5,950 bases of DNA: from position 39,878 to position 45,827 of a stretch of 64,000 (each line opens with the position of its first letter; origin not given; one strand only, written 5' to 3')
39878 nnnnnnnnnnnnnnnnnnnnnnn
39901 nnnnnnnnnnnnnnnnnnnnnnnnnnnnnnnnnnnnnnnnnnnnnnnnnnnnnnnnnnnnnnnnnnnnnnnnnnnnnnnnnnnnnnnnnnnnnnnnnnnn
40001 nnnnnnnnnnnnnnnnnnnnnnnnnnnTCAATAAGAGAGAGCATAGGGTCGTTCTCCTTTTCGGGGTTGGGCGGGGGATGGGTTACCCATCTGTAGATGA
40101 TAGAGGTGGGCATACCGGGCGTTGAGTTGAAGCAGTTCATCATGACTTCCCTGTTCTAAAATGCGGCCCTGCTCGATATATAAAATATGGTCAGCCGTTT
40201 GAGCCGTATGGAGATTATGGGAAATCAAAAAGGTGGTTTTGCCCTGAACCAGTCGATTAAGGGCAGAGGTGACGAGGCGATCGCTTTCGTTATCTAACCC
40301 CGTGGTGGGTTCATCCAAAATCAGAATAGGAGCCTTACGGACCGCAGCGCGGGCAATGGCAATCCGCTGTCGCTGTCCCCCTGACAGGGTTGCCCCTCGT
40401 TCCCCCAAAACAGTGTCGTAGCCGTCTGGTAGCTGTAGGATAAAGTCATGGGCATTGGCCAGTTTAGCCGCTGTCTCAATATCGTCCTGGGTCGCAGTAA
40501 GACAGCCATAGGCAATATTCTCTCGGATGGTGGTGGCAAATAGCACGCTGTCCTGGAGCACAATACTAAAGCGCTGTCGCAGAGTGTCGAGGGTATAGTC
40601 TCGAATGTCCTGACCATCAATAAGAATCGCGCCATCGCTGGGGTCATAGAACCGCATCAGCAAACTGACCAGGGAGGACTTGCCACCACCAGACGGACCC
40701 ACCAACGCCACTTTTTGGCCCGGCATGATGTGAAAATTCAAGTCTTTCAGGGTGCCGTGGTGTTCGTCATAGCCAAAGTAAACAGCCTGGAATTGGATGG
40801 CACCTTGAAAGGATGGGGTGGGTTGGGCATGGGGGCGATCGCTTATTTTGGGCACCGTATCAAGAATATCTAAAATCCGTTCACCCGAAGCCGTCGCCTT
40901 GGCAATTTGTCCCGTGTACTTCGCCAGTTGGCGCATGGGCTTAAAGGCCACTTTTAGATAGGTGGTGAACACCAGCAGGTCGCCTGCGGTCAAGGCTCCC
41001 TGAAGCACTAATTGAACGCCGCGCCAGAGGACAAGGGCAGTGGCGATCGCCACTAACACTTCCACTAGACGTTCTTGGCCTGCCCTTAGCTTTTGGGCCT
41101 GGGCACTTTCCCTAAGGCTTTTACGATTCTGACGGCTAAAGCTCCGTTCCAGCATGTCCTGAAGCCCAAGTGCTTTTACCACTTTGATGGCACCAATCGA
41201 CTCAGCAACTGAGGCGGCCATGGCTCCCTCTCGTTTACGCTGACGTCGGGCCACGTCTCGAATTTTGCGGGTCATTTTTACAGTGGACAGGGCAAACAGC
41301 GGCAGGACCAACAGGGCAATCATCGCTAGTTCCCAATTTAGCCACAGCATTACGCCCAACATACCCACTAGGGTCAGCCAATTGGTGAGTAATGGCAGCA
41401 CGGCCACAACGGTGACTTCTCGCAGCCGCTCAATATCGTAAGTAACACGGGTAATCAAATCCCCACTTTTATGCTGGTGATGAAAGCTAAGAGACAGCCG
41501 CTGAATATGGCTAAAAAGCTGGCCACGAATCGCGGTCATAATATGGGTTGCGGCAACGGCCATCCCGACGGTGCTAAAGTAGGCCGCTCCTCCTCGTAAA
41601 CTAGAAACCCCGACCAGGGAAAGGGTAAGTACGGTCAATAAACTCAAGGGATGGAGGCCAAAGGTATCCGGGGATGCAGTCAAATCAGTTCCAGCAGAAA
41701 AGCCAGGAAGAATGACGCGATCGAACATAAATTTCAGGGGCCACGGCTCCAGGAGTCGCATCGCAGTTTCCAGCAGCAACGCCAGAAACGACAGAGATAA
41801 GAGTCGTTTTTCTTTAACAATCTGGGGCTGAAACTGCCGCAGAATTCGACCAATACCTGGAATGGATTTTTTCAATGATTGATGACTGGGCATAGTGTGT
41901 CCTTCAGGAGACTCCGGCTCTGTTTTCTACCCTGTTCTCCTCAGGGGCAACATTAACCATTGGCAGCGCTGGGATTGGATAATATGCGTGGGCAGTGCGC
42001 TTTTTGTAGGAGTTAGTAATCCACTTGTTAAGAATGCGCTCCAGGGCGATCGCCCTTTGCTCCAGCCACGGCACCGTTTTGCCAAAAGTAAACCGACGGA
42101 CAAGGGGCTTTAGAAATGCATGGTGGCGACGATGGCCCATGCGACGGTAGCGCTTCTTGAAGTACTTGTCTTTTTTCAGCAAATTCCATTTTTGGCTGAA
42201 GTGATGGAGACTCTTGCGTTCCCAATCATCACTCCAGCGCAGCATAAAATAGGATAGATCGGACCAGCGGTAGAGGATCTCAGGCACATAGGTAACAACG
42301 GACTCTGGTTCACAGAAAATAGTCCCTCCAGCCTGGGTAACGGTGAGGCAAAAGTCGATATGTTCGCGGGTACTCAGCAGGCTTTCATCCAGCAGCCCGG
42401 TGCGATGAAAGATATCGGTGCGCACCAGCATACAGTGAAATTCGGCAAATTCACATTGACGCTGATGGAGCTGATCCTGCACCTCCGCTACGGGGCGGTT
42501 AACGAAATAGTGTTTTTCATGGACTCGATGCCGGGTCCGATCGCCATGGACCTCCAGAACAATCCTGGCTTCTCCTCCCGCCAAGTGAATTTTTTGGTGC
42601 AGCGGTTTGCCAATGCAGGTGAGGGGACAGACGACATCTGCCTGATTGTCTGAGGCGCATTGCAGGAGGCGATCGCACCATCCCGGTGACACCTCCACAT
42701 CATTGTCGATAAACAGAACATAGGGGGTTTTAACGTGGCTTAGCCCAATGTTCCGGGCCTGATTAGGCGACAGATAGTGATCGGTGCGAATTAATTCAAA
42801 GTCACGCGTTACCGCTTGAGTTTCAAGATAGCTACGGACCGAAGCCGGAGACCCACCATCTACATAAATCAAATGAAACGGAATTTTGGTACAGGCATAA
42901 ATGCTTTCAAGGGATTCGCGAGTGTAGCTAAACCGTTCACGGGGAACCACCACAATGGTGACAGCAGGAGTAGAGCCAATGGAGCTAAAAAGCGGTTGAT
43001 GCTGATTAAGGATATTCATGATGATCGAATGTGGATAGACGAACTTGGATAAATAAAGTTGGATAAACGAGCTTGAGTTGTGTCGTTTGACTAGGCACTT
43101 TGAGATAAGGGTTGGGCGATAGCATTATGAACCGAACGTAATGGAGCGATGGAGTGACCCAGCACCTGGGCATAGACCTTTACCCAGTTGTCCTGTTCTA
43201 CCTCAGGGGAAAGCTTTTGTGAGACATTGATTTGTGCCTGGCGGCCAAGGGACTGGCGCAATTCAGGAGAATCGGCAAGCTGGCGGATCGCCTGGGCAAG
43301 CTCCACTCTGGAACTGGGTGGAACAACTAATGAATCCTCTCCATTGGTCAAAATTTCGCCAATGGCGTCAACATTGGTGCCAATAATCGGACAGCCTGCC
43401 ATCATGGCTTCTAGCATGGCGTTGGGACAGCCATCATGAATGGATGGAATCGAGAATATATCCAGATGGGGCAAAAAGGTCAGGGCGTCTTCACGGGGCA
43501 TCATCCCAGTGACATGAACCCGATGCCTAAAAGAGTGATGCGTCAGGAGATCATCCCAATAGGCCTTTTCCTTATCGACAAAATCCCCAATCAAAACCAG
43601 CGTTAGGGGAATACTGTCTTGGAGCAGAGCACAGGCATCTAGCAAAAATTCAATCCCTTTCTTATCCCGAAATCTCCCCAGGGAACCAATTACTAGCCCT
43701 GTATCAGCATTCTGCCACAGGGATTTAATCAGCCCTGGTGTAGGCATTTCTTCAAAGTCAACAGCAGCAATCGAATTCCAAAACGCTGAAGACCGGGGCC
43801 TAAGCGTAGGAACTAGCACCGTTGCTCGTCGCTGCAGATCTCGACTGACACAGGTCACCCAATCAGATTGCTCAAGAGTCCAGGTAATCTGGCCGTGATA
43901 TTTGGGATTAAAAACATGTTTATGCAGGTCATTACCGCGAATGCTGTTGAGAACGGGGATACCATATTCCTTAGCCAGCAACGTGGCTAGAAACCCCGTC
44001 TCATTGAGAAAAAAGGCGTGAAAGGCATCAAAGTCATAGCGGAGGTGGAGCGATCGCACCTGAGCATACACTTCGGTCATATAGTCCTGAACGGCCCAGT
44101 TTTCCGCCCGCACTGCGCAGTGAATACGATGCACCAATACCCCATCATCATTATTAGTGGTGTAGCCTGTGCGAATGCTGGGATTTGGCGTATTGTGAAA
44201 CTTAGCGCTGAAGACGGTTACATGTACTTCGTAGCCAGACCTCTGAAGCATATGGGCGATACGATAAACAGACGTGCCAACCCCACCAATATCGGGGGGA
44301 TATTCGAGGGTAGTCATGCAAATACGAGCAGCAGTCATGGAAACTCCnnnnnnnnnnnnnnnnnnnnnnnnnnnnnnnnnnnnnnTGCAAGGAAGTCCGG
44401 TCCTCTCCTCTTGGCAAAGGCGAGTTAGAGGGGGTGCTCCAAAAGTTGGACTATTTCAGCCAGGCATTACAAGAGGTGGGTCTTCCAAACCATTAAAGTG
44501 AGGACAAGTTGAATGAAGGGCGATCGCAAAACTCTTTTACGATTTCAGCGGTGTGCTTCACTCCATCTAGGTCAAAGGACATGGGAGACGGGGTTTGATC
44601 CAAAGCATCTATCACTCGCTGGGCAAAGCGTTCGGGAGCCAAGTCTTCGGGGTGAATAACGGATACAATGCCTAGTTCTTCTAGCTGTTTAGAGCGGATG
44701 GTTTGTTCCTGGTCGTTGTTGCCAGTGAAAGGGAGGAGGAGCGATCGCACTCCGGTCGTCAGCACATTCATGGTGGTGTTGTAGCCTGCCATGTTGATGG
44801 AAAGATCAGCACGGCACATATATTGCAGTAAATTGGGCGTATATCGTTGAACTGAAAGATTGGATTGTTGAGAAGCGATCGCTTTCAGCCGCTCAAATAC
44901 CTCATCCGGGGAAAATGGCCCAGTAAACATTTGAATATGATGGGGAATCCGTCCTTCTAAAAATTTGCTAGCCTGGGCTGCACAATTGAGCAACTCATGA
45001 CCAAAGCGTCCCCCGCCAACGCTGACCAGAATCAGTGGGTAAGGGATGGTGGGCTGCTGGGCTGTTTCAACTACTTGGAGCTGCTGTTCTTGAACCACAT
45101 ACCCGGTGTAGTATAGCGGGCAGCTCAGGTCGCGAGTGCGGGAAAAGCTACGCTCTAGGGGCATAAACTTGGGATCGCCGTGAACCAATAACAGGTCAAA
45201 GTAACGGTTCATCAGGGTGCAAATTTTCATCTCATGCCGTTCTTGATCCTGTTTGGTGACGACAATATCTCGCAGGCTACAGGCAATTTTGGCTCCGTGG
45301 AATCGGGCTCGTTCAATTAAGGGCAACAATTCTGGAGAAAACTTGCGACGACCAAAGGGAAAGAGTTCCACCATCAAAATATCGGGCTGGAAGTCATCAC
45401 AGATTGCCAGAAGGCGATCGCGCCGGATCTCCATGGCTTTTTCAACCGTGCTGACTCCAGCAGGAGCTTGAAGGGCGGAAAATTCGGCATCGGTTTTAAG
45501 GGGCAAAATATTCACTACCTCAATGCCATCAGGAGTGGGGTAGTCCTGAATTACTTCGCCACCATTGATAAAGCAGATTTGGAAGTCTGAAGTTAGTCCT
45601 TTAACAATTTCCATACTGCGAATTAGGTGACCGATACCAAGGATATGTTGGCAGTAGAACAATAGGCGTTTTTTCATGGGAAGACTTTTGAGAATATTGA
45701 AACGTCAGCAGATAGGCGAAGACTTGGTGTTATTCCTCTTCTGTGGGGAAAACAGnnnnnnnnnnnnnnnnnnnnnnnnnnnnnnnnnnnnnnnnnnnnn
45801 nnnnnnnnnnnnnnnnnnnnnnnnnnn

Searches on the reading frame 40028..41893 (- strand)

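Call 27: search_protein_families(library=pfam, proteins=[window:40028-41893:-], max_evalue=0.00001)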
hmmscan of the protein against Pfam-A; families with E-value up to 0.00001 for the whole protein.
window:40028-41893:- (621 aa): 3 families
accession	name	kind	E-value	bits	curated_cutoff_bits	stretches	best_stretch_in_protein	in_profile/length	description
PF00664.28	ABC_membrane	-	2.4e-47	162.3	28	1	34-319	3-273/274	ABC transporter transmembrane region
PF00005.33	ABC_tran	-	2.7e-35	122.4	25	1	382-531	1-137/137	ABC transporter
PF02463.25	SMC_N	-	7.7e-07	29.2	40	0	418-574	106-212/220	RecF/RecN/SMC N terminal domain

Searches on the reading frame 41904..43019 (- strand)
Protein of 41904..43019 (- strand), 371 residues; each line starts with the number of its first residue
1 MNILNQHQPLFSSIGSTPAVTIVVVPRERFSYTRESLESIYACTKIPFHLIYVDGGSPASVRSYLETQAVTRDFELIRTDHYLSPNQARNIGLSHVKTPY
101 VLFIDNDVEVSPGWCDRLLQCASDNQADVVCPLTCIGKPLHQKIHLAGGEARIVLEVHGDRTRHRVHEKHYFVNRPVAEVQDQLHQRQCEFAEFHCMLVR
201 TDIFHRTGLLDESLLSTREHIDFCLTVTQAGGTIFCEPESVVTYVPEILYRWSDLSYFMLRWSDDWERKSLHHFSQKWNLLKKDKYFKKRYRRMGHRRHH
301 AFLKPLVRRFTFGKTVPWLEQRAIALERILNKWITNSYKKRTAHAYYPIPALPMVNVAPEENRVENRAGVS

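Call 27: search_protein_families(library=pfam, proteins=[window:41904-43019:-], max_evalue=0.00001)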
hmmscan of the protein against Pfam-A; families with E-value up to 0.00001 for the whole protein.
window:41904-43019:- (371 aa): 3 families
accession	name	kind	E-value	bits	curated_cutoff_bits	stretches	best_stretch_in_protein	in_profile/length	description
PF00535.33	Glycos_transf_2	-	1.3e-16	61.5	23.3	1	22-133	2-114/168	Glycosyl transferase family 2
PF13641.12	Glyco_tranf_2_3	-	2e-07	31.7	27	1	18-246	1-213/230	Glycosyltransferase like family 2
PF10111.15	Glyco_tranf_2_2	-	5.3e-07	29.8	27.3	1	22-226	4-198/276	Glycosyltransferase like family 2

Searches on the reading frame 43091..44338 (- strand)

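Call 27: search_protein_families(library=pfam, proteins=[window:43091-44338:-], max_evalue=0.00001)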
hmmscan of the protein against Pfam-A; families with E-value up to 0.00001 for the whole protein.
window:43091-44338:- (415 aa): 5 families
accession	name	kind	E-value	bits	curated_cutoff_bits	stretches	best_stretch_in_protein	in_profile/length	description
PF13692.12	Glyco_trans_1_4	-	9.4e-28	97.7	27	1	216-356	3-141/142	Glycosyl transferases group 1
PF00534.26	Glycos_transf_1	-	2.6e-27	95.9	26.4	1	212-369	13-170/172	Glycosyl transferases group 1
PF13579.12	Glyco_trans_4_4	-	1.1e-12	49.1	29.7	1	18-173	1-143/158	Glycosyl transferase 4-like domain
PF13439.12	Glyco_transf_4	-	2.8e-12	47.4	28.5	1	17-171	1-147/170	Glycosyltransferase Family 4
PF13524.12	Glyco_trans_1_2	-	1.4e-07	32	25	1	246-374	16-131/144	Glycosyl transferase-like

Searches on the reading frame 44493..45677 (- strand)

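Call 27: search_protein_families(library=pfam, proteins=[window:44493-45677:-], max_evalue=0.00001)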
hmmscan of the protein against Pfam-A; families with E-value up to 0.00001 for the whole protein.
window:44493-45677:- (394 aa): 1 family
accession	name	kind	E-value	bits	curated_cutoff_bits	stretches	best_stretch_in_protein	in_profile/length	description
PF04101.22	Glyco_tran_28_C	-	6e-11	43.1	22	1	218-361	2-143/166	Glycosyltransferase family 28 C-terminal domain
